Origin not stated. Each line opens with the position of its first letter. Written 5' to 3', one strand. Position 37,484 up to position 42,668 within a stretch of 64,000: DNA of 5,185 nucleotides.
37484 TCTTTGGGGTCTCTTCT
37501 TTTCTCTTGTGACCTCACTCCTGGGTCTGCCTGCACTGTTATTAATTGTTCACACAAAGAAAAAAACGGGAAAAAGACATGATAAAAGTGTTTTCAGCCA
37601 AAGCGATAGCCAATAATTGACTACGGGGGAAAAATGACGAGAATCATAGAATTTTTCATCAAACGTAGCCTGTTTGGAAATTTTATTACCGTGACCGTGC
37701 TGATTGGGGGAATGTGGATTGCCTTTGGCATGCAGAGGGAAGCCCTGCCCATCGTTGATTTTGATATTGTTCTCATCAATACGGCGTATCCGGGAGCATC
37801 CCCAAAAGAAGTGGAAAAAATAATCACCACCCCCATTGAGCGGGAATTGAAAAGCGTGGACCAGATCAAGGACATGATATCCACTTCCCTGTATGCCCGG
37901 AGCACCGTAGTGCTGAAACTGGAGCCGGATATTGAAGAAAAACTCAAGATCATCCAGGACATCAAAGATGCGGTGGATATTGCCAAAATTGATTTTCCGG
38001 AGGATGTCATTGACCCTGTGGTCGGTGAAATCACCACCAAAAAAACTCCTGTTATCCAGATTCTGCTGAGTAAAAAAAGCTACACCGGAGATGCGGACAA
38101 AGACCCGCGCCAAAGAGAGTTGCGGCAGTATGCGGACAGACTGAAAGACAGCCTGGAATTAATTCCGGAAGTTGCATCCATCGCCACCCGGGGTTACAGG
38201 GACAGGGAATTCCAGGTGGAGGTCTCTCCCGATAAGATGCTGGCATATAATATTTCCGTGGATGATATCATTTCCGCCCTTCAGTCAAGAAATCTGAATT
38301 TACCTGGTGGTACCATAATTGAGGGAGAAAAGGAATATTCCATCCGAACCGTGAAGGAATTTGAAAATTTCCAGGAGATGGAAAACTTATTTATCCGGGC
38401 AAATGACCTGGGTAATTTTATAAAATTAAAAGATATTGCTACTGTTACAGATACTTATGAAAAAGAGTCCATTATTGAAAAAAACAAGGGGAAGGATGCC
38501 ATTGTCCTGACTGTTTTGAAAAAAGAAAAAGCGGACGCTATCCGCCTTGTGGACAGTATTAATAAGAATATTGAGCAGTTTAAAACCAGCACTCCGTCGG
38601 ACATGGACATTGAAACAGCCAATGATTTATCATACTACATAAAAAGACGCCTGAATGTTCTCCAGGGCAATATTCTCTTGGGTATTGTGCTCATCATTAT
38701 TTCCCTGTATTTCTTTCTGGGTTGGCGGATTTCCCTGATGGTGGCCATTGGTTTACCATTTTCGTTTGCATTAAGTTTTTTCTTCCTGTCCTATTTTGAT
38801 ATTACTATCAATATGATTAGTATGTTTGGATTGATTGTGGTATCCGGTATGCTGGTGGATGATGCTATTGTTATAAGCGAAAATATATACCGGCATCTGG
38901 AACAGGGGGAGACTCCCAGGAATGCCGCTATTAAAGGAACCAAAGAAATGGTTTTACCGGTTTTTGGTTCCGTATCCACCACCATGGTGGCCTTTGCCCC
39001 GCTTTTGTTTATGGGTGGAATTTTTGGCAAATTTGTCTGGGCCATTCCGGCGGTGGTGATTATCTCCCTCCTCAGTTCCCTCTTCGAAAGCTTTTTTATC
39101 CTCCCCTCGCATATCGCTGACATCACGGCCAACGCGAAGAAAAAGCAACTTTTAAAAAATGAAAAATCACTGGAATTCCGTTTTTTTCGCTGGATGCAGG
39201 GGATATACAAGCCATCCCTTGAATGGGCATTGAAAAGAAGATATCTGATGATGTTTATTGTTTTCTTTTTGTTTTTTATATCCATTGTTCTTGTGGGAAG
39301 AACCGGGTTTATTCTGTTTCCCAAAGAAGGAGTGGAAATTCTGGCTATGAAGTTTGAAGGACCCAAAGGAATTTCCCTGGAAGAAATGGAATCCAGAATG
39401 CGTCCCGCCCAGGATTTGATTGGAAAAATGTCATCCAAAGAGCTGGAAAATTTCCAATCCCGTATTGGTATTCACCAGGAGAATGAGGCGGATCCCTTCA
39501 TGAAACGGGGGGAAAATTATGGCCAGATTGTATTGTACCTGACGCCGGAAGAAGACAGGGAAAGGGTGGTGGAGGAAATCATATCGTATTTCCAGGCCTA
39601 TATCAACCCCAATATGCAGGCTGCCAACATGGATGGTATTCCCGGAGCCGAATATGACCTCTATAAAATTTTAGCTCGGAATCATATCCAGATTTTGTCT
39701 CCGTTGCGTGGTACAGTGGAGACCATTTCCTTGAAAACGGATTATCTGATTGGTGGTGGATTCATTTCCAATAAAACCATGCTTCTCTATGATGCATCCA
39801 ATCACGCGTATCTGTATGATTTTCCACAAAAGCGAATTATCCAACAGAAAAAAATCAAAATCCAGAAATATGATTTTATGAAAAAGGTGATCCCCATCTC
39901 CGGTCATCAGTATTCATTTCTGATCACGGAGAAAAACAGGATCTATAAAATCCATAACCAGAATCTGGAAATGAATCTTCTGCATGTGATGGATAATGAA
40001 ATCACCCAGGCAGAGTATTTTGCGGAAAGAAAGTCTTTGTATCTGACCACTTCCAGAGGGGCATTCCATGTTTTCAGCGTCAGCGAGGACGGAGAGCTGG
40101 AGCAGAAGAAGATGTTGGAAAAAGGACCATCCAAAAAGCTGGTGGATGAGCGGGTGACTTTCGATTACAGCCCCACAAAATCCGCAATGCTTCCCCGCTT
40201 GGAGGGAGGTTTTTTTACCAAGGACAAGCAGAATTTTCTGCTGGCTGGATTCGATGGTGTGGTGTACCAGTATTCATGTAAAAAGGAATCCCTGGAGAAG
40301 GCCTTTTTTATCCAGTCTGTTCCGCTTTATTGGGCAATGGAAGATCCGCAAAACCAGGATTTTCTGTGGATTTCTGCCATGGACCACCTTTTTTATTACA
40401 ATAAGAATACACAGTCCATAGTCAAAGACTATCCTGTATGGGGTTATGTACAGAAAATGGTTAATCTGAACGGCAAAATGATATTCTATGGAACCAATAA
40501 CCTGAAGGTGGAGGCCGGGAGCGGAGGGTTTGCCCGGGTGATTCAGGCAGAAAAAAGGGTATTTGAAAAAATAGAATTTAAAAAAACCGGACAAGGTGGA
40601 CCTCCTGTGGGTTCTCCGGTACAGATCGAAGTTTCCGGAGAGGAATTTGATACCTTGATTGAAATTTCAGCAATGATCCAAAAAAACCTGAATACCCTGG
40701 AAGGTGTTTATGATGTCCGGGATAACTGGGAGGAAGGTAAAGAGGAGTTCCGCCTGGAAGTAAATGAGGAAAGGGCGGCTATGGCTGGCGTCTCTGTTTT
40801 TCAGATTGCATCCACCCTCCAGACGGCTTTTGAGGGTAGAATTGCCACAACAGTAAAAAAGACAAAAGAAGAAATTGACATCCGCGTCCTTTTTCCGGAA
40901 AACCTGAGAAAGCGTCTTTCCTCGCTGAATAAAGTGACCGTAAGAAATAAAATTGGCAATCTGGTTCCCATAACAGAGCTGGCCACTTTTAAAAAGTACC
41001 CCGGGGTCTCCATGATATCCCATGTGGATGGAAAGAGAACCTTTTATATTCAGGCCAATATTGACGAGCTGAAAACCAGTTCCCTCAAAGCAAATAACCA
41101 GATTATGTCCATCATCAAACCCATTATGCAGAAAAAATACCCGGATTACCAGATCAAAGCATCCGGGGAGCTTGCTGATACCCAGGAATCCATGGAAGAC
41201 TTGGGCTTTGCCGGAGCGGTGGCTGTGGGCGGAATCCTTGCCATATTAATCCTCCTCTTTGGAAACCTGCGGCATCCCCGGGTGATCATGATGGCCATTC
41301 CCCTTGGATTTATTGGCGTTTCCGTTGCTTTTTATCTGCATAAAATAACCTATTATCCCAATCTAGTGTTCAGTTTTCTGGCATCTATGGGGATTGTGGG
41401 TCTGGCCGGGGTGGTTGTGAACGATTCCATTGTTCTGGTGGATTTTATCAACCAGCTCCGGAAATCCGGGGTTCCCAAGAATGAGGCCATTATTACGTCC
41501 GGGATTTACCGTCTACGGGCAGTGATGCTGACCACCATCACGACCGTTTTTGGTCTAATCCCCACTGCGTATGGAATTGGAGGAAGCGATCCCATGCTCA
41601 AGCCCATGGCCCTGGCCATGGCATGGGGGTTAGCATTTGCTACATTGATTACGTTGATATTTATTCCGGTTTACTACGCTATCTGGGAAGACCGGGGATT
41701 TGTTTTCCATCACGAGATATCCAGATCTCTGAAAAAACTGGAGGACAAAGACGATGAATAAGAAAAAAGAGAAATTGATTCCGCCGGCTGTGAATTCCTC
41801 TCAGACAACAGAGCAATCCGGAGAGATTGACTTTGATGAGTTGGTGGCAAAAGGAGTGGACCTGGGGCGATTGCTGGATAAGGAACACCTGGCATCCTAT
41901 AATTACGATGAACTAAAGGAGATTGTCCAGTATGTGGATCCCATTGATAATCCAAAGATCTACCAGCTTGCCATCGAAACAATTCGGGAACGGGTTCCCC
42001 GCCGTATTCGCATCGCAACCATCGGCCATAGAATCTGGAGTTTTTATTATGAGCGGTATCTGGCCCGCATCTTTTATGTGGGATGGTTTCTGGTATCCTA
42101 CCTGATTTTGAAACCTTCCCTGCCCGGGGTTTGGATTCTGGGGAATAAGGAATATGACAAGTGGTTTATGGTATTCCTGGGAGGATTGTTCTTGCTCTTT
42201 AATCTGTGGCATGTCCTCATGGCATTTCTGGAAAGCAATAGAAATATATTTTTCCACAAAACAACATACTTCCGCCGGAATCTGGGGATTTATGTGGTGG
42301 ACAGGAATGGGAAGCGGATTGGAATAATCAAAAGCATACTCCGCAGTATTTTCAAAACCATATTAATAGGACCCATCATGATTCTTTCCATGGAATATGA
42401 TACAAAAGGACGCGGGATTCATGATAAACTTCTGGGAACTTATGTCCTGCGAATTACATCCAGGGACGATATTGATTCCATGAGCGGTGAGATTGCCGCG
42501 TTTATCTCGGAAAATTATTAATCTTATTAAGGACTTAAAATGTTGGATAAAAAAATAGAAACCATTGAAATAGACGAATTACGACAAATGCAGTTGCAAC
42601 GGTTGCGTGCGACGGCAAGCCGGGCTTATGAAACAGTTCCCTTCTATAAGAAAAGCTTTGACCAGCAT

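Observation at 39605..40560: RND pump carrying a ~320-aa beta-propeller-like domain inserted in its porter domain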

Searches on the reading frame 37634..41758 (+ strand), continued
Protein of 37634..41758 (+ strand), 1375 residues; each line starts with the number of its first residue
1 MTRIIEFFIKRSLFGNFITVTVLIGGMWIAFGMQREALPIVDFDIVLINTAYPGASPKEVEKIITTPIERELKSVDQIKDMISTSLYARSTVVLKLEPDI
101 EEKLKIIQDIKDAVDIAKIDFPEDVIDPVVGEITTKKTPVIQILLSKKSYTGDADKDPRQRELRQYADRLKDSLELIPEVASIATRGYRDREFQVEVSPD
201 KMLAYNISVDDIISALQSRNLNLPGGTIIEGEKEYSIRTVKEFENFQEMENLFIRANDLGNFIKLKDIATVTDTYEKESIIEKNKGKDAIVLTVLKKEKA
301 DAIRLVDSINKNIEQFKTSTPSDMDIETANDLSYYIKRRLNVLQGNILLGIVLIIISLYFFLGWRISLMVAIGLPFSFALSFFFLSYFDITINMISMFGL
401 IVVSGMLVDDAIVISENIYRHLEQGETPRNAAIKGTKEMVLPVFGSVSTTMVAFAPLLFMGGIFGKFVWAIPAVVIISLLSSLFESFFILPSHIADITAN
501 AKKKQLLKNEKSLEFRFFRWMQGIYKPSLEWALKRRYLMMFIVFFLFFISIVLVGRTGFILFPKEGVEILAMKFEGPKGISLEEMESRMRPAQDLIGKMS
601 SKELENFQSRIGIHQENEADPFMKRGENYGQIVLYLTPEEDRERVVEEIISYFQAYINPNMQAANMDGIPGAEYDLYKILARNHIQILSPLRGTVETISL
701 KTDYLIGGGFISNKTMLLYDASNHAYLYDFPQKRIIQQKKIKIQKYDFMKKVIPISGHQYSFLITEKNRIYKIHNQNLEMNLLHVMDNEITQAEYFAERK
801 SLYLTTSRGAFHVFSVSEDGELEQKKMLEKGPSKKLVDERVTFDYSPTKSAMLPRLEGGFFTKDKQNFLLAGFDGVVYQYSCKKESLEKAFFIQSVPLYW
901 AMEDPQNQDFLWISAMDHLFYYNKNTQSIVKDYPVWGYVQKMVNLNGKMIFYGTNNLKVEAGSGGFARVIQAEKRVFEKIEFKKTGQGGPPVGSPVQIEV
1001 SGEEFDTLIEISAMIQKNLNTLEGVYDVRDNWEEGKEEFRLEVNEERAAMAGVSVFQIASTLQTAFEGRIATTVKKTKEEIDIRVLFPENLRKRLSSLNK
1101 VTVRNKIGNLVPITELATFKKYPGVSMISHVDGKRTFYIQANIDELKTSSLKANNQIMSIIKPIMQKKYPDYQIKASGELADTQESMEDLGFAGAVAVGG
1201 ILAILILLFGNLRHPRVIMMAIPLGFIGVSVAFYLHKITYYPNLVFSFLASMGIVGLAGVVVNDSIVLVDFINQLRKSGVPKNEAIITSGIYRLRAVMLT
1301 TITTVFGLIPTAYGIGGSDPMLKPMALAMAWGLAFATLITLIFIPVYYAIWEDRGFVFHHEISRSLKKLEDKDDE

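Call 81: find_encoding_contigs(protein=P0002, flank=7000, max_places=1)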
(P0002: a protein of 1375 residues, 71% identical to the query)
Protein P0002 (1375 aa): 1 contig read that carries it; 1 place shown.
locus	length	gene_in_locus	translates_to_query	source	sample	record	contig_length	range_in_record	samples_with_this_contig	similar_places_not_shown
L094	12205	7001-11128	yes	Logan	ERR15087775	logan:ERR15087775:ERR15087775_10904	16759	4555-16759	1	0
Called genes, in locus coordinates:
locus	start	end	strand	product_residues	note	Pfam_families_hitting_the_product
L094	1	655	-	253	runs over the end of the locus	-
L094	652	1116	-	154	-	PF02367:TsaE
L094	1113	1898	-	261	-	PF00795:CN_hydrolase (weak)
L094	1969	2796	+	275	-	PF00198:2-oxoacid_dh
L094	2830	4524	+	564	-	PF00501:AMP-binding, PF13193:AMP-binding_C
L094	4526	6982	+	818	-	PF03176:MMPL, PF02355:SecD_SecF_C (faint), PF03176:MMPL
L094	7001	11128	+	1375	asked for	PF00873:ACR_tran, PF03176:MMPL (weak)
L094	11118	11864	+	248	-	PF06271:RDD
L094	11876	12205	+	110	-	?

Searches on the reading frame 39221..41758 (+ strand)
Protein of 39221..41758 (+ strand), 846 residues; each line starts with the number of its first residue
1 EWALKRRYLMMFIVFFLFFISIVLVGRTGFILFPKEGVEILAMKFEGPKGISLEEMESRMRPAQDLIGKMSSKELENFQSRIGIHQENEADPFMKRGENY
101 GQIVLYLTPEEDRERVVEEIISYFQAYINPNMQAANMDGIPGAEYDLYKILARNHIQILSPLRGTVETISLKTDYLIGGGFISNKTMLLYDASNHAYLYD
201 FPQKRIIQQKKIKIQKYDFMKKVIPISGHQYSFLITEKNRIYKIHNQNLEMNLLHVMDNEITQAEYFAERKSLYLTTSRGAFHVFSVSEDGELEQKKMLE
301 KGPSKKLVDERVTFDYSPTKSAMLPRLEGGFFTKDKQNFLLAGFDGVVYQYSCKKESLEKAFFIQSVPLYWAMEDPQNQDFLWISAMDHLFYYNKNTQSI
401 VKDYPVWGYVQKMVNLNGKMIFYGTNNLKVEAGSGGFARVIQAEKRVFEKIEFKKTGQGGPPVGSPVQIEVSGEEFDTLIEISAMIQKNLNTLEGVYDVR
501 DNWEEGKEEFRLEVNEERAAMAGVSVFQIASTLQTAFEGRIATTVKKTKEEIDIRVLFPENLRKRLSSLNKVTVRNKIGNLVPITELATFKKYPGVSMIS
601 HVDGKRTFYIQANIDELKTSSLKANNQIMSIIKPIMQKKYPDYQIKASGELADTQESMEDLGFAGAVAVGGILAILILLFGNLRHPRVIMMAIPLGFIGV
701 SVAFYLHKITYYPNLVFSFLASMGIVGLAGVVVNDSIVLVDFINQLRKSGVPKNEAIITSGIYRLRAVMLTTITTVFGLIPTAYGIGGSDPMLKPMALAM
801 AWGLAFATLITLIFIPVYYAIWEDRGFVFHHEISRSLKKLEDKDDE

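Call 56: predict_structure(alignment_id=A3)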
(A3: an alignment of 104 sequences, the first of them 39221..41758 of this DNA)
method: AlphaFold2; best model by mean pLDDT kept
length: 846 residues; sequences in the alignment: 104
mean_pLDDT: 89.6   pTM: 0.75
mean pLDDT of the five models: 89.6, 88.5, 88.0, 87.6, 86.2
residues with pLDDT >= 90: 559; 70-90: 242; 50-70: 39; < 50: 6
segments of 3 or more residues with pLDDT < 50: none
pLDDT, mean of each block of 10 residues (from residue 1): 95 95 93 79 93 95 93 94 83 85 93 88 86 82 89 86 84 89 96 94 96 91 95 96 98 95 95 96 97 97 90 93 92 95 96 97 94 96 97 97 96 89 93 94 90 80 85 92 90 84 74 86 88 74 50 62 73 89 89 71 91 86 92 95 93 88 91 94 93 92 95 89 92 94 95 96 94 95 90 92 94 95 81 79 72
secondary structure, 60 per line:
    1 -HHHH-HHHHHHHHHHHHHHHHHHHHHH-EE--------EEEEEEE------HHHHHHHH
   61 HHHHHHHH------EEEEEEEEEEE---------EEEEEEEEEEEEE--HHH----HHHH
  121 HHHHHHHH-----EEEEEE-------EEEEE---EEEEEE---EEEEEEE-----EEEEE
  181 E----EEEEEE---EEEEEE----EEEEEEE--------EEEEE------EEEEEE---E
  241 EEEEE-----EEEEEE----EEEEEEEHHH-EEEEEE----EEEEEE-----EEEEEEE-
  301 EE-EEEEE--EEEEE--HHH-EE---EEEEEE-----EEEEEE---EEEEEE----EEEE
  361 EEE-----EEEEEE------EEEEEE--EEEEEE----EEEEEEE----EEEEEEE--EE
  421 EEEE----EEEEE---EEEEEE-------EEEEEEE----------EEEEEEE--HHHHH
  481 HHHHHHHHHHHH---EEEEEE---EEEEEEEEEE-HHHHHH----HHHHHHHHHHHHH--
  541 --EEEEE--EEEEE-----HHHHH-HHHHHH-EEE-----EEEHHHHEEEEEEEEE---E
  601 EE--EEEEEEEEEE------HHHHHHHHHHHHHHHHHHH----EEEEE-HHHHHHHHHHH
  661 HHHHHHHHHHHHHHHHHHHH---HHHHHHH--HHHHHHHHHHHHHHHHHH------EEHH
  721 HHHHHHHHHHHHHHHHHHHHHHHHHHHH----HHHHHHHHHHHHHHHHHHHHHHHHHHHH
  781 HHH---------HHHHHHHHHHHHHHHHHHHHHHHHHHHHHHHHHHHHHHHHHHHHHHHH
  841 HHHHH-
elements in order (helices of 4 or more, strands of 3 or more residues): H2-5 H7-28 E40-46 H53-68 E75-85 E95-107 H117-128 E134-139 E147-151 E155-160 E164-170 E176-181 E186-191 E195-200 E205-211 E220-224 E231-236 E240-245 E251-256 E261-267 E272-277 E282-287 E293-299 E304-308 E311-315 E327-332 E338-343 E347-352 E357-363 E369-374 E381-386 E389-394 E399-405 E410-416 E419-424 E429-433 E437-442 E450-456 E467-473 H476-492 E496-501 E505-514 H516-521 H526-538 E543-547 E550-554 H560-564 H566-571 E573-575 E581-583 H584-587 E588-596 E600-602 E605-614 H621-639 E644-648 H650-680 H684-690 H693-710 H719-748 H753-783 H793-845

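Call 70: fold_search(model_id=the predicted structure, library=pdb)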
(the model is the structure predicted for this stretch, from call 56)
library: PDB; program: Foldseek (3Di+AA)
matches with E <= 10: 1975; with E <= 0.001: 1915
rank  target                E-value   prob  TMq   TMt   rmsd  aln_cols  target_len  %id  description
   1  7m4p_B                1.6e-18  1.00  0.44  0.37   7.5       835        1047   13  Multidrug Efflux pump AdeJ with Eravacycline bound (released 2021-05-19)
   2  7ry3_C                2.0e-18  1.00  0.44  0.36  10.3       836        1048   13  Multidrug Efflux pump AdeJ with TP-6076 bound (released 2022-02-02)
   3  6vks_C                2.4e-18  1.00  0.37  0.31   5.0       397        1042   18  Cryo-electron microscopy structures of a gonococcal multidrug efflux pump illuminate a mechanism of drug recognition w (released 2020-07-01)
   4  3ne5_A                4.6e-18  1.00  0.35  0.30   9.6       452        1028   18  Crystal structure of the CusBA heavy-metal efflux complex from Escherichia coli (released 2011-03-02)
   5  7m4p_C                1.1e-17  1.00  0.38  0.32   4.9       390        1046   22  Multidrug Efflux pump AdeJ with Eravacycline bound (released 2021-05-19)
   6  9lyq_B                1.1e-17  1.00  0.38  0.31   9.7       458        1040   18  Structure of RND efflux pump MdtB (released 2025-12-10)
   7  4k0e_B                2.2e-17  1.00  0.35  0.31   5.5       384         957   23  X-ray crystal structure of a heavy metal efflux pump, crystal form II (released 2013-10-16)
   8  8f56_A                3.4e-17  1.00  0.36  0.31  11.1       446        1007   18  Dimer of aminoglycoside efflux pump AcrD treated with gentamicin (released 2022-12-28)
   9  9hwl_A                3.4e-17  1.00  0.41  0.35  10.5       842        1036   12  Structure of the co-purified multidrug transporter subunit ACRB in nandisc (released 2026-01-14)
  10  4k0e_A                4.2e-17  1.00  0.35  0.30   5.4       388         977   22  X-ray crystal structure of a heavy metal efflux pump, crystal form II (released 2013-10-16)
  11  8f4r_B                4.4e-17  1.00  0.37  0.31  10.8       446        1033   18  Gentamicin bound aminoglycoside efflux pump AcrD (released 2022-12-28)
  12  4dnt_A                5.1e-17  1.00  0.35  0.30   9.6       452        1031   18  Crystal structure of the CusBA heavy-metal efflux complex from Escherichia coli, mutant (released 2012-06-20)
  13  7m4p_A                5.9e-17  1.00  0.35  0.29  11.3       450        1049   21  Multidrug Efflux pump AdeJ with Eravacycline bound (released 2021-05-19)
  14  8f4n_A                6.9e-17  1.00  0.43  0.37  10.4       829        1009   12  Dimer of aminoglycoside efflux pump AcrD (released 2022-12-28)
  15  7ry3_B                1.4e-16  1.00  0.35  0.29   6.0       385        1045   22  Multidrug Efflux pump AdeJ with TP-6076 bound (released 2022-02-02)
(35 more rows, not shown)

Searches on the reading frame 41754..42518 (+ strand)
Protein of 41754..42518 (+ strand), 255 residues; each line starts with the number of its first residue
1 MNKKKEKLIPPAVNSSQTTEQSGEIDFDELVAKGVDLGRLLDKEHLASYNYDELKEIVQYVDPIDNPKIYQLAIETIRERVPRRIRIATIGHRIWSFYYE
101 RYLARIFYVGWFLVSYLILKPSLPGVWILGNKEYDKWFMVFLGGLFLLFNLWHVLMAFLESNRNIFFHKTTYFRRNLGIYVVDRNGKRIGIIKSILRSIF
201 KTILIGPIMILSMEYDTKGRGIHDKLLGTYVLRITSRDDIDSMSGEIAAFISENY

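Call 3: search_protein_families(library=pfam, proteins=[window:41754-42518:+], max_evalue=0.1)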
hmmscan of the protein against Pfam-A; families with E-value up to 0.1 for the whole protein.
window:41754-42518:+ (255 aa): 1 family
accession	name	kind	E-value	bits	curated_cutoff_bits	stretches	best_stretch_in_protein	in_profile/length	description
PF06271.18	RDD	-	2.5e-05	25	24.1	1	88-227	2-136/137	RDD family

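Call 80: find_homologous_proteins(query=window:41754-42518:+, max_evalue=0.00001)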
Query window:41754-42518:+ (255 aa): 4 proteins with E <= 0.00001 among 395 candidates.
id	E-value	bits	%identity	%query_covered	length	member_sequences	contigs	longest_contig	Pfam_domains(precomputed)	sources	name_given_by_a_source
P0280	8.6e-167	571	100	100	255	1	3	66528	PF06271.19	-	-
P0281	2.0e-145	501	86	100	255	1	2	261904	PF06271.19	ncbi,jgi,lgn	-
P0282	9.6e-87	309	56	100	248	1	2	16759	PF06271.19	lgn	-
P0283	1.0e-86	309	58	93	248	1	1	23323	PF06271.19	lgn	-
